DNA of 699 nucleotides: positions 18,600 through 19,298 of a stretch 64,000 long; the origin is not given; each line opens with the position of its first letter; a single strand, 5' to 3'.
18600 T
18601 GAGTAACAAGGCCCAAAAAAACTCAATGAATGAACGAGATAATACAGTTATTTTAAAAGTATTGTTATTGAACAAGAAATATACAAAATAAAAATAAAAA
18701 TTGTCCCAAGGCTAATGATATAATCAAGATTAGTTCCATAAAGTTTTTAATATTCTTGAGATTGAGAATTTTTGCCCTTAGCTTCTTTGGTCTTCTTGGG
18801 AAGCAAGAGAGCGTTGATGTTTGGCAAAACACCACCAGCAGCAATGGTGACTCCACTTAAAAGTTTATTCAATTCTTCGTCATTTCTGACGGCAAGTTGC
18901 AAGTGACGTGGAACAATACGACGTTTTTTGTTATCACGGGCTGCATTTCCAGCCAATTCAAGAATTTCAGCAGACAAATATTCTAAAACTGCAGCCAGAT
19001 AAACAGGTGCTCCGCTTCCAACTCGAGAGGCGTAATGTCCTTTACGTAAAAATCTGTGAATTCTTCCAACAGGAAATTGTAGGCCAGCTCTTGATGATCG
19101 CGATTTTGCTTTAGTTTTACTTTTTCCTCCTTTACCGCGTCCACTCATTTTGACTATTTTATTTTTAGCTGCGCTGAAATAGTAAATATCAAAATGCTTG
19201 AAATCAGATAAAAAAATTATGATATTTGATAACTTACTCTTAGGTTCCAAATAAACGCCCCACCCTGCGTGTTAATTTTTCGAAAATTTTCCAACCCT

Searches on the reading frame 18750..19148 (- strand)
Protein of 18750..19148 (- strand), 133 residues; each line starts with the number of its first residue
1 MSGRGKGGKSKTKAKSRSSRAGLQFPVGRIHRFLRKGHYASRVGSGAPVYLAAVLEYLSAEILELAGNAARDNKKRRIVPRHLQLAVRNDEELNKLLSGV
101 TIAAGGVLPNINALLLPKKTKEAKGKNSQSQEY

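Call 60: find_encoding_contigs(protein=window:18750-19148:-, flank=10000, max_places=4)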
Protein seq(133 aa) (133 aa): no gene with exactly this product is on record in the collection.
